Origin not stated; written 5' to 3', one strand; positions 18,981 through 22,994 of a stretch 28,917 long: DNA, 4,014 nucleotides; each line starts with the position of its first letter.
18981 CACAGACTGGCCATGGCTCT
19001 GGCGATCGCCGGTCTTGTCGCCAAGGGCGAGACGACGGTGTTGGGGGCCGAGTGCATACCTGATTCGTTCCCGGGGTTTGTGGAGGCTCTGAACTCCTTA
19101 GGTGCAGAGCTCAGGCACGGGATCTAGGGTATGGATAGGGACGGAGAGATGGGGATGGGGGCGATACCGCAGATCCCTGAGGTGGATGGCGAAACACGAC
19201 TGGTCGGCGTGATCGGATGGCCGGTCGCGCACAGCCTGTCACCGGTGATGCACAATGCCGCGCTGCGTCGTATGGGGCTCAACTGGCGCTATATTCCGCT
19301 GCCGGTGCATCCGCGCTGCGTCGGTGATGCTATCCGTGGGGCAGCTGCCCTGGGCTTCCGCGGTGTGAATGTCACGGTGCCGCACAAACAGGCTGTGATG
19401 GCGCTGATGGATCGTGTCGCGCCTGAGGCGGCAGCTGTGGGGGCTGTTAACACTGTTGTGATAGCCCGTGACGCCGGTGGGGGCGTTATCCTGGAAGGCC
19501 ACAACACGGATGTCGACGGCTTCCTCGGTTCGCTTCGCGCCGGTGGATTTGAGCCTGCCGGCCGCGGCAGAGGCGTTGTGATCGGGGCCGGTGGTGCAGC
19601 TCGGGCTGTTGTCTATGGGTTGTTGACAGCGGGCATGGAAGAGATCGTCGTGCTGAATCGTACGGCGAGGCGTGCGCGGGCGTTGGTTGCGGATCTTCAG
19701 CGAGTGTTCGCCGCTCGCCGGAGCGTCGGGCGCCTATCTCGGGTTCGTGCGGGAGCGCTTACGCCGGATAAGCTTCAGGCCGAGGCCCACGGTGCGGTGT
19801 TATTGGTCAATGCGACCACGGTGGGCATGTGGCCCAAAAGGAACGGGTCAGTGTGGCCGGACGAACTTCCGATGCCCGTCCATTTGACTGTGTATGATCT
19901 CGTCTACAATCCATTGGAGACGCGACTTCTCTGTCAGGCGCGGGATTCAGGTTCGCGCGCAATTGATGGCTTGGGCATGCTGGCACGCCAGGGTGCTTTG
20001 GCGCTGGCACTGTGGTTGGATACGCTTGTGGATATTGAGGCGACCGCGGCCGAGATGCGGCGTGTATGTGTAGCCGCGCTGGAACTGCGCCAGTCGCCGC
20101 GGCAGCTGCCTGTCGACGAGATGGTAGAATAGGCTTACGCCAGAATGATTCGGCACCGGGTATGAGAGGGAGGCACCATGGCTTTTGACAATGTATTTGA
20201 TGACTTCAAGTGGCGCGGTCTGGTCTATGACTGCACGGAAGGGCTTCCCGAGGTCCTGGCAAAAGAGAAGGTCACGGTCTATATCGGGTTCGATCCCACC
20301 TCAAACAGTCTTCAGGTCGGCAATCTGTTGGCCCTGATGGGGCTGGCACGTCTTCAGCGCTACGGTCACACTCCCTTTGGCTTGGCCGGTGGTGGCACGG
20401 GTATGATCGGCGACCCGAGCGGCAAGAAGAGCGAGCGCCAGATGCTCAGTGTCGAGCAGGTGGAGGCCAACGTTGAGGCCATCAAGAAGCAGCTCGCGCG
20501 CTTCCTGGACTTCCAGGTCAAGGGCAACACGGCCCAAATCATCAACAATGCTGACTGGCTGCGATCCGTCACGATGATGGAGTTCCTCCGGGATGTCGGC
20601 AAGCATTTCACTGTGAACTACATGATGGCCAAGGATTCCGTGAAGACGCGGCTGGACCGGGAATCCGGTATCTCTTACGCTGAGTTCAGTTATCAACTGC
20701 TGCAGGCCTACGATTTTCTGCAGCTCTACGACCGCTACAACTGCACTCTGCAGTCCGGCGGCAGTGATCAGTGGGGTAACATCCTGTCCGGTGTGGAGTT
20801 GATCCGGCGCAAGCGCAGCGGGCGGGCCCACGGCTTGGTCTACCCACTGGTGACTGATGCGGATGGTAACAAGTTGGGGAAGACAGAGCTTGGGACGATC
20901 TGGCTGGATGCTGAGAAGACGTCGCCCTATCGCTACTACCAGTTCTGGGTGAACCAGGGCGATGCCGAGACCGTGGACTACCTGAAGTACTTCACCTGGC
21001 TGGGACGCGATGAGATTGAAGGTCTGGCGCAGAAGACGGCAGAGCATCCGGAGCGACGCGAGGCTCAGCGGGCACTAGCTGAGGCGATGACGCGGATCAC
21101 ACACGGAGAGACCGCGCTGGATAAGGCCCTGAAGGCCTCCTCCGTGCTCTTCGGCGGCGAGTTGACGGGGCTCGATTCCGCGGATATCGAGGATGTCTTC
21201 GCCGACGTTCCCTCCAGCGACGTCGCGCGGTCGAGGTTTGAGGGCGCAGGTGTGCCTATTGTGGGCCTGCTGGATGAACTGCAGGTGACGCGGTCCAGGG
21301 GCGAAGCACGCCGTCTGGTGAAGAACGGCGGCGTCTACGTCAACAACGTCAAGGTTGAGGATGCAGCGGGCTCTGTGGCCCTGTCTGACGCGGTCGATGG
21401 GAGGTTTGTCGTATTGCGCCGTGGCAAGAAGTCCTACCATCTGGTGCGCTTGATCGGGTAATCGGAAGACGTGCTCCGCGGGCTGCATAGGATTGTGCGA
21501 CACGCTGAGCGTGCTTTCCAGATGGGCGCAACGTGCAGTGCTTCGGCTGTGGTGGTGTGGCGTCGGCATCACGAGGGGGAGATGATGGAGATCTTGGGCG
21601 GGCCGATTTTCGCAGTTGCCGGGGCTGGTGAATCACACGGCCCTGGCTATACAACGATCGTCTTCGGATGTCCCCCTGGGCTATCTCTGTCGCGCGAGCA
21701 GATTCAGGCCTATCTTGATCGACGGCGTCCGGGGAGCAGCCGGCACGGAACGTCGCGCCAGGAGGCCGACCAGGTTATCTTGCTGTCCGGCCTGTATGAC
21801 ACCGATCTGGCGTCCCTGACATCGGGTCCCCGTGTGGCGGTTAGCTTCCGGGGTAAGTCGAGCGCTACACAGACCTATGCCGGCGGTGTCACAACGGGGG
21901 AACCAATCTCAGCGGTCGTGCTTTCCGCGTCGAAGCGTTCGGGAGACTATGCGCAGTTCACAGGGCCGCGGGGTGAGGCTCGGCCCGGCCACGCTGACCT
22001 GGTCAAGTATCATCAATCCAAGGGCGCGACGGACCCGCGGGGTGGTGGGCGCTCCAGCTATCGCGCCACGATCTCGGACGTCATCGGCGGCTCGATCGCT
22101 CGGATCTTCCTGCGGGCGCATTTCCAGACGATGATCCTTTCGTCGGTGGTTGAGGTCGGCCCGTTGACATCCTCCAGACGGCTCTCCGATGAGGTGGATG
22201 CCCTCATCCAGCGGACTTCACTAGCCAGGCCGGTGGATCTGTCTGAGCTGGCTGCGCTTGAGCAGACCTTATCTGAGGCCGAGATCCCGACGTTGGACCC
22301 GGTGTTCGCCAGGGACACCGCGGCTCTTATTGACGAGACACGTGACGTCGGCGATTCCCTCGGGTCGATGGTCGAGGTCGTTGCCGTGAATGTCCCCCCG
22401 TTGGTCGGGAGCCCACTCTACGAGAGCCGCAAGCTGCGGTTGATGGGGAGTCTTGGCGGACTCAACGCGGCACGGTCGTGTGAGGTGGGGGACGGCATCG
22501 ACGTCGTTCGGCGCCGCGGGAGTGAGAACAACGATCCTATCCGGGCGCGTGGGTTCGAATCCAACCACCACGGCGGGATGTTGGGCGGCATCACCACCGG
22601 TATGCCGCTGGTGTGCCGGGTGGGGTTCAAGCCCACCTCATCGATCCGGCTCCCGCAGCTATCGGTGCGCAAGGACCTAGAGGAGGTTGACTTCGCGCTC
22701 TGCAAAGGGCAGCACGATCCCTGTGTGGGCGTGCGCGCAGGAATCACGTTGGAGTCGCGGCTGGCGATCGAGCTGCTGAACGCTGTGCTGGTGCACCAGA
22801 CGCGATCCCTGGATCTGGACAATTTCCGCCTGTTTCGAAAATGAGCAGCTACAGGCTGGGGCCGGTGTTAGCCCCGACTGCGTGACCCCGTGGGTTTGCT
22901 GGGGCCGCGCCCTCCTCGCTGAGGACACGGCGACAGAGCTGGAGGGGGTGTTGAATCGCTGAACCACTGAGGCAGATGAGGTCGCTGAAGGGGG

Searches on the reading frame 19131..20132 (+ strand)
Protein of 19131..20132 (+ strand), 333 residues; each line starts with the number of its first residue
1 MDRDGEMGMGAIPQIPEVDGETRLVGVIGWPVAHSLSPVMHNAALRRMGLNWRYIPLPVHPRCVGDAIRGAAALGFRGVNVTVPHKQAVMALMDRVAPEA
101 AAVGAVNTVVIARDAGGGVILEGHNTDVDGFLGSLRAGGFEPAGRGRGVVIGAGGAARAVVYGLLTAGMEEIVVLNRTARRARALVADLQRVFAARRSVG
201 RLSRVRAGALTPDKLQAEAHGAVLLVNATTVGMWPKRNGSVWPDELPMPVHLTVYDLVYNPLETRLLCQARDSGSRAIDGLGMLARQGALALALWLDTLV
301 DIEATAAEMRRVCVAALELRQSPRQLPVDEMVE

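Call 9: search_protein_families(library=pfam, proteins=[window:19131-20132:+])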
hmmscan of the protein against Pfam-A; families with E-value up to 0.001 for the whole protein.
window:19131-20132:+ (333 aa): 4 families
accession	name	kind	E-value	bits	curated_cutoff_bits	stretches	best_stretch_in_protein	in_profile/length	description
PF08501.16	Shikimate_dh_N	-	1.2e-27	96.4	27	1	27-109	1-83/83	Shikimate dehydrogenase substrate binding domain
PF01488.26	Shikimate_DH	-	3.6e-07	30.8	24.3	1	149-192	16-59/138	Shikimate / quinate 5-dehydrogenase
PF18317.6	SDH_C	-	1.6e-05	25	25.8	1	280-307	1-28/31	Shikimate 5'-dehydrogenase C-terminal domain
PF03807.23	F420_oxidored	-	0.00097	20.1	21.6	0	150-192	4-48/94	NADP oxidoreductase coenzyme F420-dependent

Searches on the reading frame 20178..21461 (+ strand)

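Call 9: search_protein_families(library=pfam, proteins=[window:20178-21461:+])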
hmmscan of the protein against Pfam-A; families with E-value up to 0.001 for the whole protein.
window:20178-21461:+ (427 aa): 3 families
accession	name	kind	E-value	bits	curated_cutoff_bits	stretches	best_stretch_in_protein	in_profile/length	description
PF00579.31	tRNA-synt_1b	-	2.3e-77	260.7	21.1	1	29-325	3-291/292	tRNA synthetases class I (W and Y)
PF22421.1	SYY_C-terminal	-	4.5e-20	71.8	27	1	336-423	1-83/83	Tyrosine--tRNA ligase SYY-like C-terminal domain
PF01479.30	S4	-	5.5e-06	26.4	22.8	1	372-397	14-39/48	S4 domain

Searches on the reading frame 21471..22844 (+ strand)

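Call 9: search_protein_families(library=pfam, proteins=[window:21471-22844:+])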
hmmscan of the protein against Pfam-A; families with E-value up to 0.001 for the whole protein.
window:21471-22844:+ (457 aa): 1 family
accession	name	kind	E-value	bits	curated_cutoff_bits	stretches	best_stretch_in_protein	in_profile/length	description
PF01264.26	Chorismate_synt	-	2.9e-82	276.4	27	2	139-440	64-327/327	Chorismate synthase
